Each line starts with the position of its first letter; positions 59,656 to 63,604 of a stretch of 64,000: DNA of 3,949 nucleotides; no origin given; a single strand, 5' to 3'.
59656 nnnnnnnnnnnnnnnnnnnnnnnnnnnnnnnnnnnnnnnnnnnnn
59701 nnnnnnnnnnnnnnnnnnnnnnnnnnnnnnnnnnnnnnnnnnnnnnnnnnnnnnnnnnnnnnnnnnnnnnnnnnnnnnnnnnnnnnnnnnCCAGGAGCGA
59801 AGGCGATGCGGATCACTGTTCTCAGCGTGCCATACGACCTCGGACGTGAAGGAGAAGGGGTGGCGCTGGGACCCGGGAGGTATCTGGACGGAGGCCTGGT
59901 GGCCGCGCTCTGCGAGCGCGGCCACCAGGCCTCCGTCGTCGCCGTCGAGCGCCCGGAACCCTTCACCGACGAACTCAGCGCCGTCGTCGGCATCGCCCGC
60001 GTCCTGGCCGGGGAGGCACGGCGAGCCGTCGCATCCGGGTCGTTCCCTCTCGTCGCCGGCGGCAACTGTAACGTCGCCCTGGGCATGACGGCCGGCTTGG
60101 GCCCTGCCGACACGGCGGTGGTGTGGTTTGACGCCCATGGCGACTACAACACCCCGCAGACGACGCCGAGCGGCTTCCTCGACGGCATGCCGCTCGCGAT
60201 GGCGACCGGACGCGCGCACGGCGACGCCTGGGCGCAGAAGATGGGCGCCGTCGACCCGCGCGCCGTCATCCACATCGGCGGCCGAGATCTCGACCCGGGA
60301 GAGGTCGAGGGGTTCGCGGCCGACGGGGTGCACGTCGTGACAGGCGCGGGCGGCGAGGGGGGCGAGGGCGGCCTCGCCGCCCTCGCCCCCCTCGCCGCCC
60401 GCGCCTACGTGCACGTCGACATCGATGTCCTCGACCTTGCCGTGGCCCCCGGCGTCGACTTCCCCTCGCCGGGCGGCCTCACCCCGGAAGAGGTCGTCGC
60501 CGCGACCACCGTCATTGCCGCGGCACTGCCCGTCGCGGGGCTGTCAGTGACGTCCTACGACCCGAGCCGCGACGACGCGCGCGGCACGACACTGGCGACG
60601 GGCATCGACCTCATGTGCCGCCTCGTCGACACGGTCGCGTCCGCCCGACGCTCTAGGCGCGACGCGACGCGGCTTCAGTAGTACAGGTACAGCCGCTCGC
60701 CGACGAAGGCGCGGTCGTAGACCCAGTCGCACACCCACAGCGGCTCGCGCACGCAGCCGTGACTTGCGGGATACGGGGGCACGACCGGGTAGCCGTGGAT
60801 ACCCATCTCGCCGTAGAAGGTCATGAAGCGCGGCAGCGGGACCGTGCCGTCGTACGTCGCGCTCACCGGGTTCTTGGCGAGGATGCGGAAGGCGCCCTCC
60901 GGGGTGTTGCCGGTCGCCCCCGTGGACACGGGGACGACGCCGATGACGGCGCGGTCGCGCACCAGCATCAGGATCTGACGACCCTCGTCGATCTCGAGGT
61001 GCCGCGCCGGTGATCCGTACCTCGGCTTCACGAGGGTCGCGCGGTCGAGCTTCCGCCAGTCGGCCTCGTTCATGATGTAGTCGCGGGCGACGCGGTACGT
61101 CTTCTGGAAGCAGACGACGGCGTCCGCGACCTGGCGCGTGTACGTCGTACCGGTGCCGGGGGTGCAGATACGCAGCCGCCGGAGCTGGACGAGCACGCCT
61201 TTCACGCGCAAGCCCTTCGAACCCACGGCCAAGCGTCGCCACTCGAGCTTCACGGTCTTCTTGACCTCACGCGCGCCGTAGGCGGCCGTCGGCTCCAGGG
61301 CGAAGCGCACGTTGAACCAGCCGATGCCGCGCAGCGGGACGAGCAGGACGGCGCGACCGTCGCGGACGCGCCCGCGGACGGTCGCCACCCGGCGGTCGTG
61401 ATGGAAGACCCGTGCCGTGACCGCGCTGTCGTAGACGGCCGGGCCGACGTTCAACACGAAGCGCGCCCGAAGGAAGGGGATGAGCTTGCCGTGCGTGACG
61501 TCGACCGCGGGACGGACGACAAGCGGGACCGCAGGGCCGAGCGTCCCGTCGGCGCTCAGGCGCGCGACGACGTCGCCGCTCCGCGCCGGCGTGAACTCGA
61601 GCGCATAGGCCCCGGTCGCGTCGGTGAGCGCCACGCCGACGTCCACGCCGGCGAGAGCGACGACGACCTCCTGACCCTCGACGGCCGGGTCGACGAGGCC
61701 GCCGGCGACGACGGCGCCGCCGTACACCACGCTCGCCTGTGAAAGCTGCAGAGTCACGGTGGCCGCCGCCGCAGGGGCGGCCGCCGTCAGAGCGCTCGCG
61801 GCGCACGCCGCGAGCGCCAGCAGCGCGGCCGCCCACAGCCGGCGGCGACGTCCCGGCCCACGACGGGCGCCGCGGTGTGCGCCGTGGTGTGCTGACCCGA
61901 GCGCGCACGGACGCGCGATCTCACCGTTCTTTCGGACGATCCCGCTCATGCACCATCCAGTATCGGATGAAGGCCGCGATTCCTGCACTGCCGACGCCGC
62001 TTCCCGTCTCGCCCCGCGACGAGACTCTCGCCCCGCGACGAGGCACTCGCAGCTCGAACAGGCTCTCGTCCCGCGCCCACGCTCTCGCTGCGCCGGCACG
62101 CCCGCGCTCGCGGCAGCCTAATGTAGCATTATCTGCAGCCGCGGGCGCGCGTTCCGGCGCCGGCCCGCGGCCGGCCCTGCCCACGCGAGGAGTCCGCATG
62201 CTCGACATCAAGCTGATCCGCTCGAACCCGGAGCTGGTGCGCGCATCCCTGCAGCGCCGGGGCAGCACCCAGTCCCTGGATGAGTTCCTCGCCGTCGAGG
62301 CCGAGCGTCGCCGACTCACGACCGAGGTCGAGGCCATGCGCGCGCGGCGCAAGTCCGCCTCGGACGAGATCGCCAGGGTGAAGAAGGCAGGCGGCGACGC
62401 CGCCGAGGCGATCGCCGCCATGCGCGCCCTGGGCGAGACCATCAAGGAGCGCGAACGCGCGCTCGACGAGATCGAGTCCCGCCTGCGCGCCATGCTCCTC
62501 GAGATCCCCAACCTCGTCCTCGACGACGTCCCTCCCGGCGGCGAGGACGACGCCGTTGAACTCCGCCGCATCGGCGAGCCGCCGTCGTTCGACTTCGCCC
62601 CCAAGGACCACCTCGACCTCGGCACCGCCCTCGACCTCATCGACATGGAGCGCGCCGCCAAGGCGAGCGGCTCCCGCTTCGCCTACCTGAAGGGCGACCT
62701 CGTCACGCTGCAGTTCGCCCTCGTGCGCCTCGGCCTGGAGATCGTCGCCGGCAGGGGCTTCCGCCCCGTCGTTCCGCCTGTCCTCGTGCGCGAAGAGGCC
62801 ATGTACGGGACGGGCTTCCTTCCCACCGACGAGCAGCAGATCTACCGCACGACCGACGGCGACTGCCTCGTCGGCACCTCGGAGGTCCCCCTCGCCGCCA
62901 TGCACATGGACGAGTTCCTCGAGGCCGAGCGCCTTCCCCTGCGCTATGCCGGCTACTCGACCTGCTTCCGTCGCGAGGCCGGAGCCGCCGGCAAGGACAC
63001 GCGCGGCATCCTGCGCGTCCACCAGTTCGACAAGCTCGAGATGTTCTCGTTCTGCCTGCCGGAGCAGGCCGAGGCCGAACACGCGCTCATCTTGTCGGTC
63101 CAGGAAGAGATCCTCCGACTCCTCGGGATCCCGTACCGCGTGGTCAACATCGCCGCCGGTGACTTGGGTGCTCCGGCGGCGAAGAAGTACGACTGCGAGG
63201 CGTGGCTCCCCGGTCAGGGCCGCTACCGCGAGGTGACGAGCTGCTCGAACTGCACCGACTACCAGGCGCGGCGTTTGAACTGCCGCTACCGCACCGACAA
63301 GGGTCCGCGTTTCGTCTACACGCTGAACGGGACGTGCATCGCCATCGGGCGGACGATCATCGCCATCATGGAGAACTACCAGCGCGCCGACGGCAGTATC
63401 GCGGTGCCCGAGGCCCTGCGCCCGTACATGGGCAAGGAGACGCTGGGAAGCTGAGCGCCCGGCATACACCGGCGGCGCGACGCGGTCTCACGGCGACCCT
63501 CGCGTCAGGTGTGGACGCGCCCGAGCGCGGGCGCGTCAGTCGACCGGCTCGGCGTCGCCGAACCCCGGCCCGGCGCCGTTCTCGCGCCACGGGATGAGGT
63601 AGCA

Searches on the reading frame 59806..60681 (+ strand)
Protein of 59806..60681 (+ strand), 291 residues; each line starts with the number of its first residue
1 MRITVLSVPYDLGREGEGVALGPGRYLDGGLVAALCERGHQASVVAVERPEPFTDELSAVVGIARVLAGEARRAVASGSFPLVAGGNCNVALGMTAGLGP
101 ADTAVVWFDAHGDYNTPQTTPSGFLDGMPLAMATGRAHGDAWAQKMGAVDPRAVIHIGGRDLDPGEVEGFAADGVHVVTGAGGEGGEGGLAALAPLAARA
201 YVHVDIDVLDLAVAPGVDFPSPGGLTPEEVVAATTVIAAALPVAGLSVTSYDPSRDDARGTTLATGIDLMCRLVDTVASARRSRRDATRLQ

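Call 73: search_protein_families(library=pfam, proteins=[window:59806-60681:+], max_evalue=0.00001)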
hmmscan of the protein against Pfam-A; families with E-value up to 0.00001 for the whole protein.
window:59806-60681:+ (291 aa): 1 family
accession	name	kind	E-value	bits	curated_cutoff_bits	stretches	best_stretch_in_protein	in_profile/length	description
PF00491.26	Arginase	-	8.1e-36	124.3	22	1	3-272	3-276/280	Arginase family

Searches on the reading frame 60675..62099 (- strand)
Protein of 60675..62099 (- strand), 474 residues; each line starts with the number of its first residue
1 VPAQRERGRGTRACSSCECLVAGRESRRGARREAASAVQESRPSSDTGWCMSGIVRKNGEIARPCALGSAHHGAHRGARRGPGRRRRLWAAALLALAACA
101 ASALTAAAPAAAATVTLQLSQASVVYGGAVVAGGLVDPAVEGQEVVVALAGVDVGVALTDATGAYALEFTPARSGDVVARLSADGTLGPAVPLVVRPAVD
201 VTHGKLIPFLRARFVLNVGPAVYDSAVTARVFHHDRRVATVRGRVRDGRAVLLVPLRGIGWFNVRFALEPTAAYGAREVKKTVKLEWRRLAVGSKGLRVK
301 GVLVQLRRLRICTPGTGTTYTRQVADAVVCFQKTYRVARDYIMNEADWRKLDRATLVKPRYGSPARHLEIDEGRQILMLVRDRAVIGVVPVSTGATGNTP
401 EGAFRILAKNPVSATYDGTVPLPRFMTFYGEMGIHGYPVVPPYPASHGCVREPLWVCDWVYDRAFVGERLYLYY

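Call 73: search_protein_families(library=pfam, proteins=[window:60675-62099:-], max_evalue=0.00001)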
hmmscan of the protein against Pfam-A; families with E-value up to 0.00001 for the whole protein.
window:60675-62099:- (474 aa): 1 family
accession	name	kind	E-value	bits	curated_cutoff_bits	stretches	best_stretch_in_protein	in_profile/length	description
PF03734.19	YkuD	-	4.8e-10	40.6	23.4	1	366-467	2-141/146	L,D-transpeptidase catalytic domain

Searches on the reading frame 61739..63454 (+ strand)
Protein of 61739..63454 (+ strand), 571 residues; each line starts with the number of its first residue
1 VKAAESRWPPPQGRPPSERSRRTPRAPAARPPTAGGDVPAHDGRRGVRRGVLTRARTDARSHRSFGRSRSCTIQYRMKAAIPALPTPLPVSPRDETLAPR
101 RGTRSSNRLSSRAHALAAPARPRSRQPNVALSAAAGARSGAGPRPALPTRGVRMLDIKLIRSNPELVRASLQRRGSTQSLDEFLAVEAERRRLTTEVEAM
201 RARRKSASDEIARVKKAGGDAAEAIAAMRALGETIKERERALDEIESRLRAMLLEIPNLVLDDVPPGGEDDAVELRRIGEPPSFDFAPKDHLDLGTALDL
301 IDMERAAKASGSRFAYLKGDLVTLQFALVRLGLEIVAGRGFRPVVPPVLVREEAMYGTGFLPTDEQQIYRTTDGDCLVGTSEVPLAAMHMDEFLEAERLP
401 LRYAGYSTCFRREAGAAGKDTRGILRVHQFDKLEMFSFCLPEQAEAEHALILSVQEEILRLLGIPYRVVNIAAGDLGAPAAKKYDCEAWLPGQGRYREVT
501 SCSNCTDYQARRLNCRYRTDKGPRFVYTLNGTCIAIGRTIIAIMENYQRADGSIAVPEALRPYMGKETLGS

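Call 73: search_protein_families(library=pfam, proteins=[window:61739-63454:+], max_evalue=0.00001)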
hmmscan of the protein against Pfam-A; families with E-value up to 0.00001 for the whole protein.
window:61739-63454:+ (571 aa): 2 families
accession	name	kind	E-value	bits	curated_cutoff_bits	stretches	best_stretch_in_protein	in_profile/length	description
PF00587.30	tRNA-synt_2b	-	1.5e-40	139.6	29.3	1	376-547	12-179/179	tRNA synthetase class II core domain (G, H, P, S and T)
PF02403.27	Seryl_tRNA_N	-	1.8e-29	102.6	28.2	1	154-260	1-108/108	Seryl-tRNA synthetase N-terminal domain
